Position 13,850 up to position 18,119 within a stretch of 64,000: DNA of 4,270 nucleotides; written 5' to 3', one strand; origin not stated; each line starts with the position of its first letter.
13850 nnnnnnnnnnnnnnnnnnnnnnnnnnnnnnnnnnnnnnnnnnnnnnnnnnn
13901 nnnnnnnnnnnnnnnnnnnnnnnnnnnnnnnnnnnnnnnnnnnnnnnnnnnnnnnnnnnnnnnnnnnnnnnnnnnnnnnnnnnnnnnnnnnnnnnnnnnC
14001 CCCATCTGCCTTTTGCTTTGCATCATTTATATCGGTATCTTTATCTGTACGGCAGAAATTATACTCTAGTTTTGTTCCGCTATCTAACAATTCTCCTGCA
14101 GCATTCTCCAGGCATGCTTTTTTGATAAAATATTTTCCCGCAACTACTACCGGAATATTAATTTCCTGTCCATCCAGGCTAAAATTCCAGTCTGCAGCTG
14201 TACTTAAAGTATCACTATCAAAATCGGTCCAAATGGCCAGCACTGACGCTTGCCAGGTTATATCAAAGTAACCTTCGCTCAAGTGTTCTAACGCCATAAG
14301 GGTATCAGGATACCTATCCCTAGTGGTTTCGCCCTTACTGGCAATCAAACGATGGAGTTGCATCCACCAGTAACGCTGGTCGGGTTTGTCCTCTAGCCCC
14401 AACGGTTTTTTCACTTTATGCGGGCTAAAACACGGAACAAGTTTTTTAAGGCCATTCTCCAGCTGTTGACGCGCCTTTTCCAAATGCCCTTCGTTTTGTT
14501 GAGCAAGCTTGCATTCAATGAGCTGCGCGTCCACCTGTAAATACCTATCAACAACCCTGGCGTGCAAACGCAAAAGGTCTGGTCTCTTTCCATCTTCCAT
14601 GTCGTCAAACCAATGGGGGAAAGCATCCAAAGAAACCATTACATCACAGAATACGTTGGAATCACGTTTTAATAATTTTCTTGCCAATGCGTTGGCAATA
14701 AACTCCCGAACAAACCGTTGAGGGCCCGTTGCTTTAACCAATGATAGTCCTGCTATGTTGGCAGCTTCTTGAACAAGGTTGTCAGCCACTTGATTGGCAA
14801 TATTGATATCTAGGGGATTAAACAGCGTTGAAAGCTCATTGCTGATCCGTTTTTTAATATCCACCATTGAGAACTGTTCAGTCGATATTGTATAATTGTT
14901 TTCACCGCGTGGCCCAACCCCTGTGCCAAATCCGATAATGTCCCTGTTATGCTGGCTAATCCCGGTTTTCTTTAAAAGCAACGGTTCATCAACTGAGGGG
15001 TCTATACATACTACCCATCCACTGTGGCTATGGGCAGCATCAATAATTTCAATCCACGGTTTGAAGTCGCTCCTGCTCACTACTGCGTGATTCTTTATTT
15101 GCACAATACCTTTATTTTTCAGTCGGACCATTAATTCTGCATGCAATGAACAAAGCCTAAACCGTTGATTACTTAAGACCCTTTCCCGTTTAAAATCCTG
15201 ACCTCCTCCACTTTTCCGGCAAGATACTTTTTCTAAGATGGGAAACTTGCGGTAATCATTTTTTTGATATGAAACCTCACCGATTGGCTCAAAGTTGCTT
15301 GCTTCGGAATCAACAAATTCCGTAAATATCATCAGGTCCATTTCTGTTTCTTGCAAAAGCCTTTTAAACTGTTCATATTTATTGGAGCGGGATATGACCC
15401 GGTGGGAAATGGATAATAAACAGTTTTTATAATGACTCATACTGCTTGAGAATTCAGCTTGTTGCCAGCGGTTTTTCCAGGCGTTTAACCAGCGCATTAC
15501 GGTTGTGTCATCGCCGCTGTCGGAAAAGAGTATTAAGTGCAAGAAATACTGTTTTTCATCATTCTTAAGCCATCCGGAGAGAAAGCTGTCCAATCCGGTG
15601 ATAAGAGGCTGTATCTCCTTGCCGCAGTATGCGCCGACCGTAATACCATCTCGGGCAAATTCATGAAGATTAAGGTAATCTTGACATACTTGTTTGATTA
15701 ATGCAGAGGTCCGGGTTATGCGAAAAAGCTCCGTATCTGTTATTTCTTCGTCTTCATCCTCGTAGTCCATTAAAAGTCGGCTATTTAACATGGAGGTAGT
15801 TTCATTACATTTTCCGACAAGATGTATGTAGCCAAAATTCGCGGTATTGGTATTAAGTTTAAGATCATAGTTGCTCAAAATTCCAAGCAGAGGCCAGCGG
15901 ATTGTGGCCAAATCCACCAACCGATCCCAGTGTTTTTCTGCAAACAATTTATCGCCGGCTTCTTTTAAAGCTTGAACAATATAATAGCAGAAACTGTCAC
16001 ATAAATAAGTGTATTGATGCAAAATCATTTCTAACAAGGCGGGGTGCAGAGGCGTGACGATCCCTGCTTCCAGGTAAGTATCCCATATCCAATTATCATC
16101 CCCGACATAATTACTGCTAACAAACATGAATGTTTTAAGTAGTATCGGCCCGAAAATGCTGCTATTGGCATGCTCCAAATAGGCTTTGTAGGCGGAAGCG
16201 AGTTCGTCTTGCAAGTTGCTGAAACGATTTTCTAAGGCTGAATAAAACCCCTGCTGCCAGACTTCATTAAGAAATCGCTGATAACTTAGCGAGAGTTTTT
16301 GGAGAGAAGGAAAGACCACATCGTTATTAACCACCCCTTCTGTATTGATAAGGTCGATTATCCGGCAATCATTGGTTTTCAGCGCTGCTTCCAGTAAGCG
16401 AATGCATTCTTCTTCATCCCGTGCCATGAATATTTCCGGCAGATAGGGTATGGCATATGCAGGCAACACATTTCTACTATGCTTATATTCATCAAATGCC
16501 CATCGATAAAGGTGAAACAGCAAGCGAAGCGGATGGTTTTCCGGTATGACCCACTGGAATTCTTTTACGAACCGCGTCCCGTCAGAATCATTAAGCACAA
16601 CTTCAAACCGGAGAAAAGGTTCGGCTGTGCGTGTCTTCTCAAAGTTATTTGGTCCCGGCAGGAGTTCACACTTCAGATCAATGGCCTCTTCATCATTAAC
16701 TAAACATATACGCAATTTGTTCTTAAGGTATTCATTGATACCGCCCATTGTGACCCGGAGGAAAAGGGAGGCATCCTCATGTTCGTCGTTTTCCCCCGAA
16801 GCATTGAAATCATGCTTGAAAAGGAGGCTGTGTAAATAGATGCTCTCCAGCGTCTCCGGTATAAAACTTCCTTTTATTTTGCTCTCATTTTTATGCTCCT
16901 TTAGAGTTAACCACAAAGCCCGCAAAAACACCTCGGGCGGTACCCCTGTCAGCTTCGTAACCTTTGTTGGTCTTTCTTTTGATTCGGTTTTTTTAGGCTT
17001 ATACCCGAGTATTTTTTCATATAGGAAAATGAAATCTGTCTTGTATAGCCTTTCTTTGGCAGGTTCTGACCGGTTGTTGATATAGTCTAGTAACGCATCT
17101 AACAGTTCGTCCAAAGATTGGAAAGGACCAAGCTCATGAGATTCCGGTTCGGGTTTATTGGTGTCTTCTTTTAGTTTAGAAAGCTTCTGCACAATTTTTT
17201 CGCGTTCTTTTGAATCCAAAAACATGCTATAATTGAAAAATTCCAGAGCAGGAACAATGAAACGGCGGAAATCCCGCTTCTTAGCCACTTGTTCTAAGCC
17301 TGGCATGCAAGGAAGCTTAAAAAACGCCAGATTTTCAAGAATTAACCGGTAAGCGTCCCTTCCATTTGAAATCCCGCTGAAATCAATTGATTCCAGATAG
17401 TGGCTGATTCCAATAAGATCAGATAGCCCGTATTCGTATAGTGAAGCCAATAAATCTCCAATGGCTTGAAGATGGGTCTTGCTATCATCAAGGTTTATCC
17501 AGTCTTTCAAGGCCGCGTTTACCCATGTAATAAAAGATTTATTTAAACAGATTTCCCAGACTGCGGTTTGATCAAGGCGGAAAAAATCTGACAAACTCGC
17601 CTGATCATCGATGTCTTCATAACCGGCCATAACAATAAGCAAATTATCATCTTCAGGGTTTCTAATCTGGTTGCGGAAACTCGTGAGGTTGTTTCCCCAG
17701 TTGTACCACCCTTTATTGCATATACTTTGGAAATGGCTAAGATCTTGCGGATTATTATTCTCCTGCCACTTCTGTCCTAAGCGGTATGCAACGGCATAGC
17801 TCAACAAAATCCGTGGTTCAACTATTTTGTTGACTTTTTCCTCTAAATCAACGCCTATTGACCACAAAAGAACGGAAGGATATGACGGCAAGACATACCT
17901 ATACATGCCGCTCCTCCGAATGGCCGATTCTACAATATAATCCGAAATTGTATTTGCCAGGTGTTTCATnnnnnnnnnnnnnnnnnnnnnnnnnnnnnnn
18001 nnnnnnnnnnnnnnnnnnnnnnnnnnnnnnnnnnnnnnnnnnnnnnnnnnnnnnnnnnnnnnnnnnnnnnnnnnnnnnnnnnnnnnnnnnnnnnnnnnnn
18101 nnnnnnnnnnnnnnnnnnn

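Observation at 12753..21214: Possible DptF/G/H-like effector trio, with the DptF-like ATPase fused to the kinase protein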

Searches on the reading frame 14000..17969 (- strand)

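Call 33: search_protein_families(library=ncbifam, proteins=[window:14000-17969:-], max_evalue=10)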
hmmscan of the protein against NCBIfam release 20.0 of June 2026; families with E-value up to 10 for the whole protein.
window:14000-17969:- (1323 aa): 0 families
